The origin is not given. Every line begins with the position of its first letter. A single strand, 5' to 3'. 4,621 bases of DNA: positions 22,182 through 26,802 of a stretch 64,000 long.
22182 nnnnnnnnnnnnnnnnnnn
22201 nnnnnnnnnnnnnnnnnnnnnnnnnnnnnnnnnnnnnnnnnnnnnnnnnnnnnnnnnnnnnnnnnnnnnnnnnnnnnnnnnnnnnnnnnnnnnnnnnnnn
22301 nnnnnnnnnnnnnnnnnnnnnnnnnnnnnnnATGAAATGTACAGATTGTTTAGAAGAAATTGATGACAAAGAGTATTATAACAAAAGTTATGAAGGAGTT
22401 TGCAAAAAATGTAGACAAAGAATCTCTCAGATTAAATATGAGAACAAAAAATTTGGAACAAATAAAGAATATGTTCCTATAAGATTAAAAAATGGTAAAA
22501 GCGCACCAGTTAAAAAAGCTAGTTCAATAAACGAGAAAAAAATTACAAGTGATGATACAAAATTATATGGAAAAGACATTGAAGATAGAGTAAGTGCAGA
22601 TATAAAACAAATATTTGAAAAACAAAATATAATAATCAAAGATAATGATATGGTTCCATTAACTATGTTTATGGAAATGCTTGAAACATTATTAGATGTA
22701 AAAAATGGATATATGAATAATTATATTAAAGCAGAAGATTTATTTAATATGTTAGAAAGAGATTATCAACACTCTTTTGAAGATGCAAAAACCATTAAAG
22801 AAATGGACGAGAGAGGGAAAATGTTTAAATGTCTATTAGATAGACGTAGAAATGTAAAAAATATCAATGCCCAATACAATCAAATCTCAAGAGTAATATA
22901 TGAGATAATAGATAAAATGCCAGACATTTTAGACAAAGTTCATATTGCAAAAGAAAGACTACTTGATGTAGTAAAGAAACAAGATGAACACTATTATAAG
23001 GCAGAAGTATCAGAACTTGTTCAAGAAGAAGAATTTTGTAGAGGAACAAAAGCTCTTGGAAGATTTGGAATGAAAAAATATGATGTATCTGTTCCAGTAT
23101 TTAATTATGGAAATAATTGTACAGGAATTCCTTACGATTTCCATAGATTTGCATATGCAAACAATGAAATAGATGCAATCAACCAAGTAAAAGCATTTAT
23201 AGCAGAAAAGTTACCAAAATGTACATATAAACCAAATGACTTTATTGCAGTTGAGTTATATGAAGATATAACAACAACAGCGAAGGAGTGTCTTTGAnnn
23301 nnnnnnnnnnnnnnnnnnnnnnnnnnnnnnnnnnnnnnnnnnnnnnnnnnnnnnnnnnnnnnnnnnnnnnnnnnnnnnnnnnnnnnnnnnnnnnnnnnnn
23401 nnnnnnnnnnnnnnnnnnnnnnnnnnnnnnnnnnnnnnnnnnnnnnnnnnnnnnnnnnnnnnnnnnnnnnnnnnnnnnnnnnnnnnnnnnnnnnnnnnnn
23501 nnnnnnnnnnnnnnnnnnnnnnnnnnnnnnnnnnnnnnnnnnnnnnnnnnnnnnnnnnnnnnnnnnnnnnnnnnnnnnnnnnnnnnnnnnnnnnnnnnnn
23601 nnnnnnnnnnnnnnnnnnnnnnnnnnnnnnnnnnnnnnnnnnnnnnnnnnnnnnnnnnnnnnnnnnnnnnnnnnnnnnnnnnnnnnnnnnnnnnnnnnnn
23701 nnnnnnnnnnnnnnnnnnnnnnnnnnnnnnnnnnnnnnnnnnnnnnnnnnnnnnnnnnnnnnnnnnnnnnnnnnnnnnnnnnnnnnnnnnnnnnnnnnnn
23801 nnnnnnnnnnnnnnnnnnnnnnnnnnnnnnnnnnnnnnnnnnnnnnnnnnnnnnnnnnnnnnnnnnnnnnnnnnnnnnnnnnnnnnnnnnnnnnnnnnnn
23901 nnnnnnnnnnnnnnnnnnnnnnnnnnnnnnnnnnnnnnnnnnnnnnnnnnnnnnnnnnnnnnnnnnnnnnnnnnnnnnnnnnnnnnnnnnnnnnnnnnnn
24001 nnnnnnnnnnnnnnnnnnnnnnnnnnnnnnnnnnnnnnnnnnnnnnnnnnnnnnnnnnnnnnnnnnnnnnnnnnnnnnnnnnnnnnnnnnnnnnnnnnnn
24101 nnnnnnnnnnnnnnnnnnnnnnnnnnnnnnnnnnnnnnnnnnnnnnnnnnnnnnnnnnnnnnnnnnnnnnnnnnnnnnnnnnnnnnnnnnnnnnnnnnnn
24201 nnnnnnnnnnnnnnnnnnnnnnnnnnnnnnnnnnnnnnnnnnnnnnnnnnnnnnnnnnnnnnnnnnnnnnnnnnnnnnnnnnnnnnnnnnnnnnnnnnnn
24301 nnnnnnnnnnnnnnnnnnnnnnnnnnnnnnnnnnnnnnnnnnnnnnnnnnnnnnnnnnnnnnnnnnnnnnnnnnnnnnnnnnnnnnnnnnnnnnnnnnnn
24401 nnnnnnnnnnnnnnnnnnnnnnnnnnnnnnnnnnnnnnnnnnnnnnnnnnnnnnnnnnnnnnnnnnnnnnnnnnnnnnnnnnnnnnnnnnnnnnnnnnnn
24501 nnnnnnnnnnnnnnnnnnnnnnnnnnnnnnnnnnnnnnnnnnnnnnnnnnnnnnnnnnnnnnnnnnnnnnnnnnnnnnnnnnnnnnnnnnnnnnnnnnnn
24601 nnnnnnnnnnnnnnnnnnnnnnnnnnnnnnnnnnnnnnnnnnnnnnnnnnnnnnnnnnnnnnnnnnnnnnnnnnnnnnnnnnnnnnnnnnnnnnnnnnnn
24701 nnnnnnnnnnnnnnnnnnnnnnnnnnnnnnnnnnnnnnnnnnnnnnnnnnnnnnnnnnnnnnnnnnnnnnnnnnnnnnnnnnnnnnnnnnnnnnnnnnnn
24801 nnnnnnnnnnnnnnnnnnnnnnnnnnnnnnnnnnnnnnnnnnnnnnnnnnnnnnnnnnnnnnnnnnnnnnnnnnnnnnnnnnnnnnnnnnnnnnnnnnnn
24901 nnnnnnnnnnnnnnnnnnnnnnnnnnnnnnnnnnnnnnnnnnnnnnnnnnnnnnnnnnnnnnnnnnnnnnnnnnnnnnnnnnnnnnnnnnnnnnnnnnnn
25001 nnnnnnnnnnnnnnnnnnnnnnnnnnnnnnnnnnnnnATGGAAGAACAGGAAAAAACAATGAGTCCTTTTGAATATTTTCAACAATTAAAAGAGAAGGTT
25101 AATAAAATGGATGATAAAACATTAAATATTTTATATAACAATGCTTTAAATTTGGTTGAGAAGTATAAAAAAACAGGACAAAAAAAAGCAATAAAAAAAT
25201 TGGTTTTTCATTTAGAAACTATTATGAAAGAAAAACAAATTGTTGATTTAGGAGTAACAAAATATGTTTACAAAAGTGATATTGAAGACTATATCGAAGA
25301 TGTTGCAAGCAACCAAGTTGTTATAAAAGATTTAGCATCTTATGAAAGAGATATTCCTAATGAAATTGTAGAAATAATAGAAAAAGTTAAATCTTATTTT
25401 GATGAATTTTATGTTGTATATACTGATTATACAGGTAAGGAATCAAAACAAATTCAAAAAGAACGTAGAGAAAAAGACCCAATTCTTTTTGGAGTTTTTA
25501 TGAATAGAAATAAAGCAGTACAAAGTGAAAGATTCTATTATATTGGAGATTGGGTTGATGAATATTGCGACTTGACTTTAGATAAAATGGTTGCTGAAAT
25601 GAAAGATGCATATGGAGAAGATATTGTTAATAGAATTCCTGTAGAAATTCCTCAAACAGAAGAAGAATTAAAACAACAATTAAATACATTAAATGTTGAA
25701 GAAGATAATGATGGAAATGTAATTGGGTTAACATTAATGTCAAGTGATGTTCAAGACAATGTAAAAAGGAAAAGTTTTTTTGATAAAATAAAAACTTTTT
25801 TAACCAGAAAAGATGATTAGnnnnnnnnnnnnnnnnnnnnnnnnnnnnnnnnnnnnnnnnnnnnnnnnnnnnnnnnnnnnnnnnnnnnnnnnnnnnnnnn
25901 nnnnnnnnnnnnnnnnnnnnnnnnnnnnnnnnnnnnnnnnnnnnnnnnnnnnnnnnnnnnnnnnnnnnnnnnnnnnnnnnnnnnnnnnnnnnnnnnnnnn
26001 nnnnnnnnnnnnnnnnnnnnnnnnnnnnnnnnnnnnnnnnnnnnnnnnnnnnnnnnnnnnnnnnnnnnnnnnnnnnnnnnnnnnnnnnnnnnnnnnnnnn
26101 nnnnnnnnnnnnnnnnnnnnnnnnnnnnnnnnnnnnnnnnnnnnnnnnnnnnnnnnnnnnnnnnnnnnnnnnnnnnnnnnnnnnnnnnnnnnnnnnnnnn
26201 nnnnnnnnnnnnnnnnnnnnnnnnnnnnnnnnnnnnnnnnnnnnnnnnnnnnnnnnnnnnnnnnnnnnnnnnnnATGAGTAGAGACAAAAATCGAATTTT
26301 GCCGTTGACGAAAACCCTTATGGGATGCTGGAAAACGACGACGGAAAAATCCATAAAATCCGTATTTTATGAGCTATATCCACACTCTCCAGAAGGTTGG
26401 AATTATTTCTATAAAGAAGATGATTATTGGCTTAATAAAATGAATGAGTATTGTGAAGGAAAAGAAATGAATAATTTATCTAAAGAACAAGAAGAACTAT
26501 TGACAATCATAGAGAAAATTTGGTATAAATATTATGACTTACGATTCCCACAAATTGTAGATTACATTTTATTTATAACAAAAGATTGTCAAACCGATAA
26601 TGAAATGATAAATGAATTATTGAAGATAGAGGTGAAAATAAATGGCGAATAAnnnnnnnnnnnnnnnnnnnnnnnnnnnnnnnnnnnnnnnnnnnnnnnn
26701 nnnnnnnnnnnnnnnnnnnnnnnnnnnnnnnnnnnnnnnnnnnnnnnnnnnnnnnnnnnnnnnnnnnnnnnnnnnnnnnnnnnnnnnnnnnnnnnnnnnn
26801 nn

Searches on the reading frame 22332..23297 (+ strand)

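Call 60: search_protein_families(library=pfam, proteins=[window:22332-23297:+], max_evalue=0.05)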
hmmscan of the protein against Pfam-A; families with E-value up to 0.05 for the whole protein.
window:22332-23297:+ (321 aa): 1 family
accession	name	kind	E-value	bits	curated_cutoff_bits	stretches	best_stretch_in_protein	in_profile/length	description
PF10080.14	FtrD-like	-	0.024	15.2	26.3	0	3-56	37-86/101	Membrane iron-sulfur containing protein FtrD-like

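Call 90: search_protein_families(library=phrogs, proteins=[window:22332-23297:+], max_evalue=0.001)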
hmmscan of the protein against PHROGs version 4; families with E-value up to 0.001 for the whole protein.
window:22332-23297:+ (321 aa): 0 families

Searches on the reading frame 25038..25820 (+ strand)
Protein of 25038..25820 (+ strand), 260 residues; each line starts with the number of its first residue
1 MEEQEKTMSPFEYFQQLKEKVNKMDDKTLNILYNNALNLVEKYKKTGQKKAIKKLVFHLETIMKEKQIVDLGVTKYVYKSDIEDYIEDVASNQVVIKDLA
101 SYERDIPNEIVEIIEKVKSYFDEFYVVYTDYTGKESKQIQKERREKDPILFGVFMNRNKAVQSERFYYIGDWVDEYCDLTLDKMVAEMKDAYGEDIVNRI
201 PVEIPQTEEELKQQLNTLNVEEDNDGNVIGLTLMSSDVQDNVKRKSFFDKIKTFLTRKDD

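Call 90: search_protein_families(library=phrogs, proteins=[window:25038-25820:+], max_evalue=0.001)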
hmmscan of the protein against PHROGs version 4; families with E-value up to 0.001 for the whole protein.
window:25038-25820:+ (260 aa): 1 family
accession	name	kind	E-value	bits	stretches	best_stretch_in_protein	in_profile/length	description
phrog_10081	-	integration and excision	1.2e-79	268.5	1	6-224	4-220/254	transposase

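Call 97: search_protein_families(library=pfam, proteins=[window:25038-25820:+], max_evalue=0.01)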
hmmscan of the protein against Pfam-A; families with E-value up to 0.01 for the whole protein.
window:25038-25820:+ (260 aa): 1 family
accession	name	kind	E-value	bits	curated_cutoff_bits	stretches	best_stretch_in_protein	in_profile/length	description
PF10757.14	YbaJ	-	0.0054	17.7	25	0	84-159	50-116/118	Biofilm formation regulator YbaJ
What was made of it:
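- Tried and rejected: The PHROG 'transposase' hit at 25038-25820 has no Pfam support (calls 90, 97).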

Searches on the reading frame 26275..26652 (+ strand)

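Call 38: search_protein_families(library=pfam, proteins=[window:26275-26652:+], max_evalue=0.05)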
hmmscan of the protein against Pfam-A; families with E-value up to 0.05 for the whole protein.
window:26275-26652:+ (125 aa): 1 family
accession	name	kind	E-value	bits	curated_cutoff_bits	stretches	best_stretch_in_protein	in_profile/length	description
PF06479.17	Ribonuc_2-5A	-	0.047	14.3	23.3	0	65-113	76-124/127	Ribonuclease 2-5A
